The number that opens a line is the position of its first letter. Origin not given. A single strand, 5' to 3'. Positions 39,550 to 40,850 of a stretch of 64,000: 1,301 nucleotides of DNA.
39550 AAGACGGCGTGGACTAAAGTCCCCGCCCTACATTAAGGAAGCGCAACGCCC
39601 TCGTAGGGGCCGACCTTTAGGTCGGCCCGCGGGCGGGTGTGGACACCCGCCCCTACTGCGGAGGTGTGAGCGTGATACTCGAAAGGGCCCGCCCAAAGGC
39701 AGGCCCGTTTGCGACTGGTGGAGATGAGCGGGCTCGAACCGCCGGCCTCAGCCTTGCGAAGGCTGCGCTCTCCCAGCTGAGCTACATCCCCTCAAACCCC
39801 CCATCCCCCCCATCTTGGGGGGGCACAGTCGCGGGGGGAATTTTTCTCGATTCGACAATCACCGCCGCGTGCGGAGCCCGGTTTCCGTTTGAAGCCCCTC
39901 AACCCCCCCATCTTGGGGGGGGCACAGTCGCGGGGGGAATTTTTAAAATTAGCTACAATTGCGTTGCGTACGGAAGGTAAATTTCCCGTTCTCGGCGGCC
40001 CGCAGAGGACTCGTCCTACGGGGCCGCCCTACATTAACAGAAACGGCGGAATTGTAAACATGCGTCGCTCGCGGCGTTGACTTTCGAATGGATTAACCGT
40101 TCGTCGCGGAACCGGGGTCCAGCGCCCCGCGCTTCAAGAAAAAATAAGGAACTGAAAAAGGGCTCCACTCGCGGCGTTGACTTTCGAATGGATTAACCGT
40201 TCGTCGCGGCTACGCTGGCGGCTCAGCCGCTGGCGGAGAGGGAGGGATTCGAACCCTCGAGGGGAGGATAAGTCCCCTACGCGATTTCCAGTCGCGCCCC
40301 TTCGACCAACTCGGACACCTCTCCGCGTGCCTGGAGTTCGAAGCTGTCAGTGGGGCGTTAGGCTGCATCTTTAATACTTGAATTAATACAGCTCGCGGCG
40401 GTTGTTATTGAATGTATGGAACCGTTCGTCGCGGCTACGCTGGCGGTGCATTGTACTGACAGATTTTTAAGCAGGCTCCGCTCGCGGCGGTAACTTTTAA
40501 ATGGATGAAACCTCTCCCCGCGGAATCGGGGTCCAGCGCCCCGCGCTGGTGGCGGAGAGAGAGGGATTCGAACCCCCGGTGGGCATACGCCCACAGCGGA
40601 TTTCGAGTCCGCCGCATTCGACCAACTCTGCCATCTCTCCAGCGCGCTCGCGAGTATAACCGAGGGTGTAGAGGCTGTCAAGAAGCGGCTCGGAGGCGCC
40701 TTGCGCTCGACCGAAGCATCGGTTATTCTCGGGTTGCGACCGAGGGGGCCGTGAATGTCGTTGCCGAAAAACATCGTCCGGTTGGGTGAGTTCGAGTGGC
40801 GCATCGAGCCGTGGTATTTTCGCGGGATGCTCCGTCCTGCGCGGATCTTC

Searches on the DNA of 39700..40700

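Call 55: search_rna_families(source=window, start=39700, end=40700, threshold=evalue, max_evalue=5)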
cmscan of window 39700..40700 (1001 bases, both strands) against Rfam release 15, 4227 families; matches with E-value up to 5: 17.
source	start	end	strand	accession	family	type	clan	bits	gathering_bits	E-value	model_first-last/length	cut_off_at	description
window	39719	39791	-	RF00005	tRNA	Gene; tRNA;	CL00001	64.3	29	1.8e-13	1-71/71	no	tRNA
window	40553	40640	-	RF00005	tRNA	Gene; tRNA;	CL00001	59.3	29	4.3e-12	1-71/71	no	tRNA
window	40234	40324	-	RF00005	tRNA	Gene; tRNA;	CL00001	53.4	29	1.8e-10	1-71/71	no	tRNA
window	40553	40604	+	RF04351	Plastid-psbl-rps4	Cis-reg;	-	51.8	68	5.7e-10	1-53/53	no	Plastid-psbl-rps4 3UTR RNA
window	40506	40655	-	RF02223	sX4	Gene; sRNA;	-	39.4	70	1.5e-06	1-167/167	no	Proteobacterial sRNA sX4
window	40234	40272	+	RF04351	Plastid-psbl-rps4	Cis-reg;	-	34.1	68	3.6e-05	1-53/53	no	Plastid-psbl-rps4 3UTR RNA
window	39803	39950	+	RF00618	U4atac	Gene; snRNA; splicing;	CL00007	22.3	53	0.22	1-132/132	no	U4atac minor spliceosomal RNA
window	40278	40383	+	RF02246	Six3os1_1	Gene; lncRNA;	-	21.9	50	0.025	1-87/87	no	Six3os1 conserved region 1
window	40162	40336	-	RF02223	sX4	Gene; sRNA;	-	20.7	70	0.063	1-167/167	no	Proteobacterial sRNA sX4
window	40530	40623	+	RF01852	tRNA-Sec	Gene; tRNA;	CL00001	20.4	47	0.33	1-91/91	no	Selenocysteine transfer RNA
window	39804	39827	+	RF02795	Pab91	Gene; snRNA; snoRNA; HACA-box;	-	19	71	1.2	1-57/57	no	Pab91 RNA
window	40505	40571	+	RF01019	mir-922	Gene; miRNA;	-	18.1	95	1.1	1-81/81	no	mir-922 microRNA precursor family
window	40235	40313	-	RF01684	mascRNA-menRNA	Gene;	-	17.4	42.5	1.6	1-56/56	no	MALAT1-associated small cytoplasmic RNA/MEN beta RNA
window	39902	39926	+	RF02795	Pab91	Gene; snRNA; snoRNA; HACA-box;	-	17.1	71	3.7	1-57/57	no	Pab91 RNA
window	40520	40555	-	RF01333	CRISPR-DR20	Gene; CRISPR;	-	16.9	42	2.2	1-36/36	no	CRISPR RNA direct repeat element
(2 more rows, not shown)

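Call 56: search_rna_families(source=window, start=40440, end=40680, threshold=evalue, max_evalue=0.001, show_alignments=3)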
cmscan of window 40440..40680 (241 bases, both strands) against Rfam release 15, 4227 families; matches with E-value up to 0.001: 3.
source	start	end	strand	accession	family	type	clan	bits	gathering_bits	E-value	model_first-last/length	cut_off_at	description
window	40553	40640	-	RF00005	tRNA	Gene; tRNA;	CL00001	59.3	29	1e-12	1-71/71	no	tRNA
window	40553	40604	+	RF04351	Plastid-psbl-rps4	Cis-reg;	-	51.8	68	1.4e-10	1-53/53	no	Plastid-psbl-rps4 3UTR RNA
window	40506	40655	-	RF02223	sX4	Gene; sRNA;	-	39.4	70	3.7e-07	1-167/167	no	Proteobacterial sRNA sX4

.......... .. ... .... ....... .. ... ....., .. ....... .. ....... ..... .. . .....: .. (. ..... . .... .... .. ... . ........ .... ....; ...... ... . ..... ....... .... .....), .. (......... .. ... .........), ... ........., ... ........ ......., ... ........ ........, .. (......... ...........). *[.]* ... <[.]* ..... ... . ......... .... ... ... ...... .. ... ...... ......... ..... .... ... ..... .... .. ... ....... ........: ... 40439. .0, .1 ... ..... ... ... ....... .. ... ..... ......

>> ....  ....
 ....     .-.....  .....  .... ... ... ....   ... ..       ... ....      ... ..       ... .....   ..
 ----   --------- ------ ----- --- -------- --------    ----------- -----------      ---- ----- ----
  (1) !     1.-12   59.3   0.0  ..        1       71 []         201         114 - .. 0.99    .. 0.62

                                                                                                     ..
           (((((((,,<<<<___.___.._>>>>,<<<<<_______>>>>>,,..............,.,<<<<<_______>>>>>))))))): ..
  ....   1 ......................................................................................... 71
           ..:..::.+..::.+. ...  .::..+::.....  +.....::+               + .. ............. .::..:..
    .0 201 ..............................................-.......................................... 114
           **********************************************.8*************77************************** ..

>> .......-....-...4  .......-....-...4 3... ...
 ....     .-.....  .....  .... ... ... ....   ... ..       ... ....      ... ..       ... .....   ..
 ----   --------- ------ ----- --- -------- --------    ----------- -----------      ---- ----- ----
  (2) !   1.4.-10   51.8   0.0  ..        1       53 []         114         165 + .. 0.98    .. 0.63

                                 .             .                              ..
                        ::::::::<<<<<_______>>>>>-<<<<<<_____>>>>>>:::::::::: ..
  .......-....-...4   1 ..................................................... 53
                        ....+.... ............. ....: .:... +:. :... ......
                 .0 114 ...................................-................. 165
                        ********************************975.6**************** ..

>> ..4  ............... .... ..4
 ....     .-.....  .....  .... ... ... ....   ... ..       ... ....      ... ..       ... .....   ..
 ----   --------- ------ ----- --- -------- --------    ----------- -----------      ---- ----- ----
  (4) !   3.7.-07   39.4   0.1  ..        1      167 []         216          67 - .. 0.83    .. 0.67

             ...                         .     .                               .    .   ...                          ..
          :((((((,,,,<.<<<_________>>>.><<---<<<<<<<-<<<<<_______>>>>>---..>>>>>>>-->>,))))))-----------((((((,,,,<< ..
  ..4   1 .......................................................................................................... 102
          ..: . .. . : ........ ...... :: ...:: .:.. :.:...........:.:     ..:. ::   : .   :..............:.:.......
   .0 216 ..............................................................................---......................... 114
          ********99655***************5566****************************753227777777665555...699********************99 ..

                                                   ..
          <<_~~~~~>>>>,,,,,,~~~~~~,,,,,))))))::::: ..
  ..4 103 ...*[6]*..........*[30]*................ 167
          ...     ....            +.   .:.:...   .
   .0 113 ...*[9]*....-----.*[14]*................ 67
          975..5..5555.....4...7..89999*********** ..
